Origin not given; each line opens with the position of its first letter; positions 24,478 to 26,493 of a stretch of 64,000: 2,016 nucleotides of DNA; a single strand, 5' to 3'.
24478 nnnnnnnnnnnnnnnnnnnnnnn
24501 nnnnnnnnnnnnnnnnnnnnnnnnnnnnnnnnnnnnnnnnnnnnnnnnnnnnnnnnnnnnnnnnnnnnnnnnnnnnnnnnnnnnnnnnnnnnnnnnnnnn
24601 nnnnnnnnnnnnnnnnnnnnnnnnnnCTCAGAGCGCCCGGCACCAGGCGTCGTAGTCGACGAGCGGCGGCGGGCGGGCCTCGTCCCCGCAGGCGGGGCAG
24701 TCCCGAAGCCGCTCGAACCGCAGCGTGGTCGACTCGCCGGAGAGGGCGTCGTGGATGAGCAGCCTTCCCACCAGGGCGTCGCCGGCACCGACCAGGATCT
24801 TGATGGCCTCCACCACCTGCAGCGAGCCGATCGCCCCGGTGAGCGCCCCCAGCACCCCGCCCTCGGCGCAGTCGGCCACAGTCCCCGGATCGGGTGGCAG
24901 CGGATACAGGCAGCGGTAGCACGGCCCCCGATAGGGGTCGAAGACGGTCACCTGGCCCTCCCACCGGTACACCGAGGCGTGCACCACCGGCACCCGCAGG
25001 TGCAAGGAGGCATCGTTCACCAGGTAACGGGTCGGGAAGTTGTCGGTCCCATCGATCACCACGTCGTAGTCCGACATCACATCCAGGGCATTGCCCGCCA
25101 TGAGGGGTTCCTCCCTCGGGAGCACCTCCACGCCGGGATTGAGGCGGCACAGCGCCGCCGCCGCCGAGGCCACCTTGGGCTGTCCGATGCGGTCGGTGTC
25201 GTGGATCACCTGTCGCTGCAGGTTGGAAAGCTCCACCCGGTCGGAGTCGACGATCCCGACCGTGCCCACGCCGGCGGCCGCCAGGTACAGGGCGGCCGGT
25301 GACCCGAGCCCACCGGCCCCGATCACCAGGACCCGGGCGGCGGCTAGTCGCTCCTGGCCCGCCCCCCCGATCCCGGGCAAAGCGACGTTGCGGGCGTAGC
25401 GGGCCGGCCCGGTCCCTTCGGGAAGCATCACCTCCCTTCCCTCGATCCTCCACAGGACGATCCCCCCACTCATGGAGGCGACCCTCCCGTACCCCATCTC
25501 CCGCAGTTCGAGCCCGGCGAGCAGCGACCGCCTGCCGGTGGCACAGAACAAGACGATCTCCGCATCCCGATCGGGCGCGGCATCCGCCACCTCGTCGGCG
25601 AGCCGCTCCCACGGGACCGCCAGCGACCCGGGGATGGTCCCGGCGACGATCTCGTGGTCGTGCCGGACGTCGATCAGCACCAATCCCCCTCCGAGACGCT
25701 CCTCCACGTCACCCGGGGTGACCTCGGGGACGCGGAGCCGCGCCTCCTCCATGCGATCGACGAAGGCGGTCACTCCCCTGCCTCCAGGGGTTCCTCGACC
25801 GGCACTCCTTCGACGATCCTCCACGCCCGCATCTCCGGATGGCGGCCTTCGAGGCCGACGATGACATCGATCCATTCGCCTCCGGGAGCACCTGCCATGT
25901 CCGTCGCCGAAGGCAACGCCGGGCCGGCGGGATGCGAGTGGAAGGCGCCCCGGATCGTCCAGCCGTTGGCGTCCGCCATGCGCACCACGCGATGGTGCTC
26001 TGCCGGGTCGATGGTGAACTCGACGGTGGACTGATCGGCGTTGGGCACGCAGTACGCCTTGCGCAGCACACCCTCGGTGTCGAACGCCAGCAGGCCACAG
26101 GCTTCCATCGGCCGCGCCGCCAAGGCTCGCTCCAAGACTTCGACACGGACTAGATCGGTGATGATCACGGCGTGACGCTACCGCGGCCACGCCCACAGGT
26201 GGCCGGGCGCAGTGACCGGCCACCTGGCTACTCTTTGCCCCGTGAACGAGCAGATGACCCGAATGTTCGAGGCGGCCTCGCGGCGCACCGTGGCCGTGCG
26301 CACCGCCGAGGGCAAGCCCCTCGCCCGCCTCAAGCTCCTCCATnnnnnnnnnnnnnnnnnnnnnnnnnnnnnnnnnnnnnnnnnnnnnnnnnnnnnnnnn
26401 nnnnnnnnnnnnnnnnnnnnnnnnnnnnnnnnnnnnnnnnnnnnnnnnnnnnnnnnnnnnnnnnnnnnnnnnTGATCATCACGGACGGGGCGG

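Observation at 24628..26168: MoeZ-like E1 enzyme with inverted domain order (rhodanese N-terminal, ThiF/MoeB C-terminal) coupled to a JAB/MPN protease, with no adjacent sulfur-carrier gene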

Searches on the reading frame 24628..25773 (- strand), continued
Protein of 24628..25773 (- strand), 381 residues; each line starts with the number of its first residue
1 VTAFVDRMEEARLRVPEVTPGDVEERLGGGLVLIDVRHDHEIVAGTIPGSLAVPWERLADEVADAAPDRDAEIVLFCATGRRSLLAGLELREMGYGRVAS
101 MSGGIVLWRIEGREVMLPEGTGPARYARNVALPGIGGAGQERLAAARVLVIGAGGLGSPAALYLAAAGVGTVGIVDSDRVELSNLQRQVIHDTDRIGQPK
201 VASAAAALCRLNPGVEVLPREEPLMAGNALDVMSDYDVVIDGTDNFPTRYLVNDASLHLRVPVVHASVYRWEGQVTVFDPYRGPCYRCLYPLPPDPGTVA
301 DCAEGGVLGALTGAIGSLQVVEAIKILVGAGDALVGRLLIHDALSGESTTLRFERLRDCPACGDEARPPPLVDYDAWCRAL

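Call 25: find_encoding_contigs(protein=P0072, flank=6000, max_places=1)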
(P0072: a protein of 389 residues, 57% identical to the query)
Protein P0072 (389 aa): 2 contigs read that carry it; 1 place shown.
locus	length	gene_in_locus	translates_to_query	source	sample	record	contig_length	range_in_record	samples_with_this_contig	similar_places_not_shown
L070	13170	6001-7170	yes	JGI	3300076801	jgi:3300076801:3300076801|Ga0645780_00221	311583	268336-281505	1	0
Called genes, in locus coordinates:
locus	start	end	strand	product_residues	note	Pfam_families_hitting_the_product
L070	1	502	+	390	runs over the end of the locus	PF00232:Glyco_hydro_1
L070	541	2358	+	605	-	PF00664:ABC_membrane, PF00005:ABC_tran, PF02463:SMC_N (faint)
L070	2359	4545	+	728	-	PF00664:ABC_membrane, PF02463:SMC_N (faint), PF00005:ABC_tran, PF13304:AAA_21 (faint), PF00027:cNMP_binding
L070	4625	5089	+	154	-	-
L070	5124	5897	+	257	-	PF02146:SIR2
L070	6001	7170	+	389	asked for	PF00581:Rhodanese, PF00899:ThiF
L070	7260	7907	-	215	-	PF00188:CAP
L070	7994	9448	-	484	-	PF02789:Peptidase_M17_N, PF21337:Peptidase_M17_N_1 (faint), PF00883:Peptidase_M17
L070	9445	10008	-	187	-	PF01923:Cob_adeno_trans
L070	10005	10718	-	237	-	-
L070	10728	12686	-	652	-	PF00456:Transketolase_N, PF02779:Transket_pyr, PF02780:Transketolase_C, PF22613:Transketolase_C_1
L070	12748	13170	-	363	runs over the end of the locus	PF01321:Creatinase_N, PF00557:Peptidase_M24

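Call 26: find_encoding_contigs(protein=P0078, flank=6000, max_places=1)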
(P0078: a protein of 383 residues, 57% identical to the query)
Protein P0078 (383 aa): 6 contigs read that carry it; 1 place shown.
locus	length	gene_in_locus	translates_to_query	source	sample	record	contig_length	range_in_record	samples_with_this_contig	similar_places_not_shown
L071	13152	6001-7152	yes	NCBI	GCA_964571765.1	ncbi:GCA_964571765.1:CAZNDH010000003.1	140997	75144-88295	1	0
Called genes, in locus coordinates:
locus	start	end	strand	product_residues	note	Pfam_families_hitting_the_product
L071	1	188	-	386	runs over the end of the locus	PF12679:ABC2_membrane_2, PF12698:ABC2_membrane_3, PF01061:ABC2_membrane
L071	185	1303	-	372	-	PF12679:ABC2_membrane_2, PF12698:ABC2_membrane_3, PF01061:ABC2_membrane, PF12730:ABC2_membrane_4 (weak)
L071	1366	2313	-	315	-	PF00005:ABC_tran, PF13304:AAA_21 (weak), PF13732:DrrA1-3_C (weak)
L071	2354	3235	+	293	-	PF12146:Hydrolase_4, PF00561:Abhydrolase_1, PF12697:Abhydrolase_6, PF20408:Abhydrolase_11 (faint)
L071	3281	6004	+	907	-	PF28598:PDH_E1_N, PF00456:Transketolase_N, PF17831:PDH_E1_M, PF22613:Transketolase_C_1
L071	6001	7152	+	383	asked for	PF00581:Rhodanese, PF00899:ThiF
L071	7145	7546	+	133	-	PF14464:Prok-JAB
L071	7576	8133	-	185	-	PF06240:COXG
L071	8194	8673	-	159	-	PF00994:MoCF_biosynth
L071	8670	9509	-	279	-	-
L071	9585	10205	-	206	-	PF01106:NifU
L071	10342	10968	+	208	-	PF04263:TPK_catalytic, PF04265:TPK_B1_binding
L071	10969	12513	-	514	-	PF01293:PEPCK_ATP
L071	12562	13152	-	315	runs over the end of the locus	PF00389:2-Hacid_dh, PF02826:2-Hacid_dh_C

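Call 27: find_encoding_contigs(protein=P0095, flank=6000, max_places=1)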
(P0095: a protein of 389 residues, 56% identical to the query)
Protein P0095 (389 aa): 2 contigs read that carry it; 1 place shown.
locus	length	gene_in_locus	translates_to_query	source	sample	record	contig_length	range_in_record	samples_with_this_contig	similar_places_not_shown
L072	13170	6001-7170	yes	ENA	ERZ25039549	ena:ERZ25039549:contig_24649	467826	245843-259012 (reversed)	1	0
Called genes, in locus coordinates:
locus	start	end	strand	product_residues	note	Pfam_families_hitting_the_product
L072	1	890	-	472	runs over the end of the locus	PF02310:B12-binding, PF04055:Radical_SAM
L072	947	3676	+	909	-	PF28598:PDH_E1_N, PF00456:Transketolase_N (weak), PF17831:PDH_E1_M, PF22613:Transketolase_C_1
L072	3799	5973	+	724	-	PF01966:HD, PF13487:HD_5, PF17892:Cadherin_5, PF17963:Big_9, PF17803:Cadherin_4, PF17892:Cadherin_5, PF17963:Big_9, PF17803:Cadherin_4, +3 more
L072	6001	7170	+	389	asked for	PF00581:Rhodanese, PF00899:ThiF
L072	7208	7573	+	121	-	PF14464:Prok-JAB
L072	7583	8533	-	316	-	PF07732:Cu-oxidase_3, PF07731:Cu-oxidase_2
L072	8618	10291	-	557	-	PF13229:Beta_helix, PF13396:PLDc_N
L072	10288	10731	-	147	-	PF13473:Cupredoxin_1, PF23509:MSMEG_3727_PQQ-assoc (weak), PF00127:Copper-bind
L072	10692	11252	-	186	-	PF06240:COXG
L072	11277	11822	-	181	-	PF13478:XdhC_C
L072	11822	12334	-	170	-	PF02625:XdhC_CoxI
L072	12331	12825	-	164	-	PF00994:MoCF_biosynth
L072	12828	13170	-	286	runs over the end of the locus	-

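Call 29: search_solved_structures(query=window:24628-25773:-, max_evalue=1e-10)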
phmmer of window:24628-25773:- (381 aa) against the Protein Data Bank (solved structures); distinct sequences matched with E-value up to 1e-10: 48.
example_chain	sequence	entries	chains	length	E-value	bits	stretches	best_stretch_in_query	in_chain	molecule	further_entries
1jw9_B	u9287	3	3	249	2.2e-53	184.9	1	124-363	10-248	MOLYBDOPTERIN BIOSYNTHESIS MOEB PROTEIN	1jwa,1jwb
6yub_A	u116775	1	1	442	1.6e-52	182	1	124-329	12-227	Adenylyltransferase and sulfurtransferase uba4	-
1zud_1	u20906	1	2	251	1.2e-51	179.2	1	125-366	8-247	Adenylyltransferase thiF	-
1zfn_A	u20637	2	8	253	1.2e-51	179.2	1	125-366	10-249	Adenylyltransferase thiF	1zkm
6yub_B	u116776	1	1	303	1.2e-50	175.9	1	124-329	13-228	Adenylyltransferase and sulfurtransferase uba4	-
6z6s_DDD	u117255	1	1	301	4.9e-49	170.6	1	124-329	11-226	Adenylyltransferase and sulfurtransferase uba4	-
6yuc_D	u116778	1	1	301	4.9e-49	170.6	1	124-329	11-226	Adenylyltransferase and sulfurtransferase uba4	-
6mxv_A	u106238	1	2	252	3.8e-22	82.1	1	3-126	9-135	Rhodanese-like family protein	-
8oif_A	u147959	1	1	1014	4.4e-21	78.6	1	124-288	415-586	Ubiquitin-like modifier-activating enzyme 7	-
8se9_A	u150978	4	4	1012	4.4e-21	78.6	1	124-288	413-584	Ubiquitin-like modifier-activating enzyme 7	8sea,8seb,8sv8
1yt8_A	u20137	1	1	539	1.4e-16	63.8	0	8-115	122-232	thiosulfate sulfurtransferase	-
9qgg_B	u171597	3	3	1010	1.9e-16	63.3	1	124-290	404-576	E1 ubiquitin-activating enzyme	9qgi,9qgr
9jtc_A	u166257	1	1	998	3.7e-16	62.4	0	118-288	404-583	UBA7 protein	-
3kyc_B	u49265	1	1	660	2e-14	56.7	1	139-294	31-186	SUMO-activating enzyme subunit 2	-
6cwy_D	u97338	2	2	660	2e-14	56.7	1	139-294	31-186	SUMO-activating enzyme subunit 2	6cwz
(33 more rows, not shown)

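Call 56: find_encoding_contigs(protein=P0083, flank=8000, max_places=1)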
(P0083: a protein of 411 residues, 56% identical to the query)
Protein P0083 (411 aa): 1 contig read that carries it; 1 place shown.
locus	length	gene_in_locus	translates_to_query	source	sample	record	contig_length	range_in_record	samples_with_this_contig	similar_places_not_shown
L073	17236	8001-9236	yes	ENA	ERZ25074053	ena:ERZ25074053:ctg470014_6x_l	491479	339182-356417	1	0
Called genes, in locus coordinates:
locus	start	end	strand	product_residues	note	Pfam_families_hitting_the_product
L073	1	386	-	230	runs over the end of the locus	PF01262:AlaDh_PNT_C (faint), PF07992:Pyr_redox_2, PF00070:Pyr_redox (weak)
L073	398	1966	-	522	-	PF01642:MM_CoA_mutase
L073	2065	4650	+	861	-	PF00912:Transgly, PF00905:Transpeptidase, PF03793:PASTA (faint)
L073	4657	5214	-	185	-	PF02190:LON_substr_bdg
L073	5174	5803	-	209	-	PF07366:SnoaL, PF12680:SnoaL_2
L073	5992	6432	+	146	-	PF04075:F420H2_quin_red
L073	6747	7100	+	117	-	-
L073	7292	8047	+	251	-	PF02146:SIR2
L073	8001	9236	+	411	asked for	PF00581:Rhodanese, PF00899:ThiF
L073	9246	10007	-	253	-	PF00188:CAP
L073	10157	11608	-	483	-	PF02789:Peptidase_M17_N, PF00883:Peptidase_M17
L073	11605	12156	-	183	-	PF01923:Cob_adeno_trans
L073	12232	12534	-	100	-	PF00848:Ring_hydroxyl_A (weak)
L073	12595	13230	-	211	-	-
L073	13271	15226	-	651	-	PF00456:Transketolase_N, PF02779:Transket_pyr, PF02780:Transketolase_C, PF22613:Transketolase_C_1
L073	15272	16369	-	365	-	PF01321:Creatinase_N, PF00557:Peptidase_M24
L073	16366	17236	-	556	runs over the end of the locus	PF21948:LplA-B_cat, PF16881:LIAS_N (weak), PF04055:Radical_SAM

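Call 57: find_encoding_contigs(protein=P0085, flank=8000, max_places=1)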
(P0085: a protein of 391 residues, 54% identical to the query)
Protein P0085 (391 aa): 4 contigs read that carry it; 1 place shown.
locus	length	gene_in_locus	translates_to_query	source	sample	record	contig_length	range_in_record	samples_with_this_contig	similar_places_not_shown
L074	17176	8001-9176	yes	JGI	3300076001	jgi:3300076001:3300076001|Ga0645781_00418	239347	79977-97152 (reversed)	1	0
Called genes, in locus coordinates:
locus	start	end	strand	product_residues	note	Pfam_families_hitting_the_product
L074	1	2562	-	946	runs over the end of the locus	PF13510:Fer2_4, PF00890:FAD_binding_2, PF03486:HI0933_like (weak), PF07992:Pyr_redox_2 (weak), PF12831:FAD_oxidored, PF17806:SO_alpha_A3, PF01571:GCV_T, PF08669:GCV_T_C, +1 more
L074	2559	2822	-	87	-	PF04267:SoxD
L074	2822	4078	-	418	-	PF01946:Thi4 (weak), PF01266:DAO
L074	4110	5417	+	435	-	PF01266:DAO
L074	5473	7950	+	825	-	PF00696:AA_kinase, PF22468:ACT_9, PF01842:ACT (weak), PF13840:ACT_7, PF22468:ACT_9, PF03447:NAD_binding_3, PF00742:Homoserine_dh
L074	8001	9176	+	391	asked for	PF00581:Rhodanese, PF00899:ThiF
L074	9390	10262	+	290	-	PF01634:HisG, PF08029:HisG_C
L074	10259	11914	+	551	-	PF00155:Aminotran_1_2, PF00702:Hydrolase, PF13419:HAD_2, PF13242:Hydrolase_like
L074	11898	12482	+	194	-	PF00475:IGPD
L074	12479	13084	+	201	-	PF00117:GATase, PF01174:SNO (faint)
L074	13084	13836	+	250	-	PF00977:His_biosynth, PF01207:Dus (weak), PF00478:IMPDH (faint), PF02581:TMP-TENI (faint), PF03060:NMO (weak)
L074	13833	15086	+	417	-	PF00977:His_biosynth, PF01502:PRA-CH, PF01503:PRA-PH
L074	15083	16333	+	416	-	PF00815:Histidinol_dh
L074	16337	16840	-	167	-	PF14081:DUF4262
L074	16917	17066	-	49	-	-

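Call 58: find_encoding_contigs(protein=P0062, flank=8000, max_places=1)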
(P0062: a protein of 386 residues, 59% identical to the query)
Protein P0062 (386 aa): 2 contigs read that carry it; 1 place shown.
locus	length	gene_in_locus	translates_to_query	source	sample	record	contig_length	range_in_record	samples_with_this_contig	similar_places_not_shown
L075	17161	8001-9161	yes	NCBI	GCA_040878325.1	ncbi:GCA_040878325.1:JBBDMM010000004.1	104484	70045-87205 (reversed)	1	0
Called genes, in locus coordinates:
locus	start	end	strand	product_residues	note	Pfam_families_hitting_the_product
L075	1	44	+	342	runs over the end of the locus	PF01636:APH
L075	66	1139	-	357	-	PF01551:Peptidase_M23, PF00353:HemolysinCabind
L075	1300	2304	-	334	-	PF01210:NAD_Gly3P_dh_N, PF03807:F420_oxidored (faint), PF07479:NAD_Gly3P_dh_C, PF20618:GPD_NAD_C_bact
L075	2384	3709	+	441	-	PF13638:PIN_4, PF02562:PhoH, PF13604:AAA_30 (faint), PF13245:AAA_19 (faint)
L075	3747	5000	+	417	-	-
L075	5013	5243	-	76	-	PF14242:DUF4342 (weak)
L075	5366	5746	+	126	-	PF03551:PadR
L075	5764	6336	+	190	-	-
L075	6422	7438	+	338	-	PF08240:ADH_N, PF16912:Glu_dehyd_C, PF00107:ADH_zinc_N, PF13602:ADH_zinc_N_2 (weak)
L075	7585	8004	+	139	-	PF14464:Prok-JAB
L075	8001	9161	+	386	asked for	PF00581:Rhodanese, PF00899:ThiF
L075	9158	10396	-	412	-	PF07995:GSDH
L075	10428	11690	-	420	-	PF01053:Cys_Met_Meta_PP, PF00155:Aminotran_1_2 (weak)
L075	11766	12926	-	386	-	PF01266:DAO, PF13450:NAD_binding_8 (weak)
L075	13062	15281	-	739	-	PF01315:Ald_Xan_dh_C, PF02738:MoCoBD_1, PF20256:MoCoBD_2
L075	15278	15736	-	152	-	PF00111:Fer2 (weak), PF01799:Fer2_2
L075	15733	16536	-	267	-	PF00941:FAD_binding_5, PF03450:CO_deh_flav_C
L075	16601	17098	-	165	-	PF14081:DUF4262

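Call 75: search_protein_families(library=ncbifam, proteins=[L007:6096-7199:+, L071:6001-7149:+], max_evalue=1e-10)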
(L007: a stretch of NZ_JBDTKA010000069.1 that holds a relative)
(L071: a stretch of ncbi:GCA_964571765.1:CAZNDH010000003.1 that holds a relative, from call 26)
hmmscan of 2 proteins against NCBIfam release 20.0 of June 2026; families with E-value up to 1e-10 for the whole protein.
L007:6096-7199:+ (368 aa): 18 families
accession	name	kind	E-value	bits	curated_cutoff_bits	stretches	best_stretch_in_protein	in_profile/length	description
NF005902.0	PRK07878.1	equivalog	3.1e-143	477.4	647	1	1-368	21-381/392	adenylyltransferase/sulfurtransferase MoeZ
NF006444.0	PRK08762.1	equivalog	1.8e-131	438.4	449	1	2-257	127-385/387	molybdopterin-synthase adenylyltransferase MoeB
NF005646.0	PRK07411.1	equivalog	1.3e-125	419.6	633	1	2-368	18-379/390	molybdopterin-synthase adenylyltransferase MoeB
NF047750.1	SAMPActivE1UbaA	equivalog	1.6e-107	358.9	450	1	2-257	12-267/270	SAMP-activating enzyme E1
NF004281.0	PRK05690.1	subfamily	9.7e-88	293.6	266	1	2-240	12-249/250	molybdopterin-synthase adenylyltransferase MoeB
NF004111.0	PRK05600.1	equivalog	2.7e-80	270.3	437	1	2-365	21-368/371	ThiF family adenylyltransferase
TIGR02356.1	adenyl_thiF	equivalog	8.2e-76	253.9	275.25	1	2-204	1-203/203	thiazole biosynthesis adenylyltransferase ThiF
TIGR02355.1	moeB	equivalog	4.7e-66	222.6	376.55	1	2-239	4-240/240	molybdopterin-synthase adenylyltransferase MoeB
NF006204.0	PRK08328.1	equivalog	2.4e-48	164.7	339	1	2-226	9-227/231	hypothetical protein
NF009123.0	PRK12475.1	subfamily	4e-39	134.8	510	1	2-246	4-250/338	MoeB/ThiF family adenylyltransferase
NF006395.0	PRK08644.1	equivalog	6.8e-26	91.2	159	1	15-134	23-141/215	sulfur carrier protein ThiS adenylyltransferase ThiF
NF006077.0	PRK08223.1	equivalog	4.2e-21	75.2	266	1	14-142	20-150/296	hypothetical protein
TIGR02354.1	thiF_fam2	equivalog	1.3e-19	70.9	152.2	1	18-132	17-130/200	thiamine biosynthesis protein ThiF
TIGR01408.1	Ube1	subfamily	1.4e-16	59.4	750.05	1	13-141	410-547/1008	ubiquitin-activating enzyme E1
NF058523.1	6A-MBL_cap2_3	equivalog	3.4e-15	55.6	320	1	15-120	291-399/665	anti-phage 6A-MBL system cap2_3 protein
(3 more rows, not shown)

L071:6001-7149:+ (383 aa): 17 families
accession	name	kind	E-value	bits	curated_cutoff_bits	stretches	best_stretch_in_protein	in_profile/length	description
NF006444.0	PRK08762.1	equivalog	7.5e-161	535.1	449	1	5-380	4-384/387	molybdopterin-synthase adenylyltransferase MoeB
NF005646.0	PRK07411.1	equivalog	9.6e-113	377.2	633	1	119-379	11-265/390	molybdopterin-synthase adenylyltransferase MoeB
NF005902.0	PRK07878.1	equivalog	1.1e-112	376.8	647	2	117-380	13-274/392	adenylyltransferase/sulfurtransferase MoeZ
NF047750.1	SAMPActivE1UbaA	equivalog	2.8e-100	335.1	450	1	119-379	5-265/270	SAMP-activating enzyme E1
NF004281.0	PRK05690.1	subfamily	1.2e-86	290.1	266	1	119-364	5-249/250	molybdopterin-synthase adenylyltransferase MoeB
NF004111.0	PRK05600.1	equivalog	1.2e-75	255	437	1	122-362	17-260/371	ThiF family adenylyltransferase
TIGR02356.1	adenyl_thiF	equivalog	1.1e-70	237.2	275.25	1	126-328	1-203/203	thiazole biosynthesis adenylyltransferase ThiF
TIGR02355.1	moeB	equivalog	1.1e-63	214.8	376.55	1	126-363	4-240/240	molybdopterin-synthase adenylyltransferase MoeB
NF006204.0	PRK08328.1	equivalog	2.2e-46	158.3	339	1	124-352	7-229/231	hypothetical protein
NF009123.0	PRK12475.1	subfamily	1e-40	140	510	1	125-369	3-249/338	MoeB/ThiF family adenylyltransferase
NF006395.0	PRK08644.1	equivalog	9.1e-24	84.3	159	1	143-259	27-142/215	sulfur carrier protein ThiS adenylyltransferase ThiF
NF006077.0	PRK08223.1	equivalog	1.8e-17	63.3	266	1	136-282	18-166/296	hypothetical protein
TIGR02354.1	thiF_fam2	equivalog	8e-17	61.8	152.2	1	147-256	22-130/200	thiamine biosynthesis protein ThiF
NF011425.0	PRK14852.1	equivalog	2.8e-13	48.7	1337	1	134-282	320-470/989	hypothetical protein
NF011696.0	PRK15116.1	equivalog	9.7e-13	48.4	304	1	145-250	29-135/268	tRNA cyclic N6-threonylcarbamoyladenosine(37) synthase TcdA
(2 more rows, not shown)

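Call 76: search_protein_families(library=padloc, proteins=[window:24628-25773:-], max_evalue=0.001)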
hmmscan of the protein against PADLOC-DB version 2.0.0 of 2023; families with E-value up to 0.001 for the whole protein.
window:24628-25773:- (381 aa): 31 families (the best 25 are shown)
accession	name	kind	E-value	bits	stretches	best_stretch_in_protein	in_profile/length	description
PDLC00847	E1-E2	-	2.5e-19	67.1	1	137-270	278-411/523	E1-E2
PDLC00856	E1-E2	-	3.5e-19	66.7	1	143-266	320-445/573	E1-E2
PDLC00844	E1-E2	-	2.8e-17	60.5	1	137-276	268-407/489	E1-E2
PDLC00829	E1-E2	-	1.2e-16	58.9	1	142-269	168-296/426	E1-E2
PDLC00848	E1-E2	-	5.2e-16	56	1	139-243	368-473/607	E1-E2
PDLC00855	E1-E2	-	1.2e-15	55.6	1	140-269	297-432/579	E1-E2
PDLC00836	E1-E2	-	1.3e-15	55.1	1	140-263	336-461/602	E1-E2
PDLC00843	E1-E2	-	2.7e-14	50.6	1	139-255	312-427/575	E1-E2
PDLC00837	E1-E2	-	2.8e-14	50.8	1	137-291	317-481/593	E1-E2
PDLC00828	E1-E2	-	2.8e-13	47.9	1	141-269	171-300/431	E1-E2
PDLC00832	E1-E2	-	3.6e-13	46.6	1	141-246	334-440/588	E1-E2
PDLC00842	E1-E2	-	8.8e-13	45.8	1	139-291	299-457/549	E1-E2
PDLC00839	E1-E2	-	1.2e-12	44.9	1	137-245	362-471/602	E1-E2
PDLC00838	E1-E2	-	1.2e-12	44.8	1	140-290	316-469/736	E1-E2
PDLC00835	E1-E2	-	2.6e-12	43.9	1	140-267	368-493/778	E1-E2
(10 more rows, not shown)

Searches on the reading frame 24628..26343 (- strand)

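Call 4: search_protein_families(library=pfam, proteins=[window:24628-26343:-], max_evalue=0.01)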
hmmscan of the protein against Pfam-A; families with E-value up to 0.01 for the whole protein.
window:24628-26343:- (571 aa): 3 families
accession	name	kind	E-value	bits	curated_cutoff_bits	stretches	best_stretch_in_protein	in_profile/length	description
PF00899.27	ThiF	-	6.6e-79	264.8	28.1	1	316-550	1-237/238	ThiF family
PF00581.25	Rhodanese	-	3.1e-13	50.5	22.2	1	209-299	1-100/102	Rhodanese-like domain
PF02558.23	ApbA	-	0.0059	16.7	22.2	1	338-428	1-69/150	Ketopantoate reductase PanE/ApbA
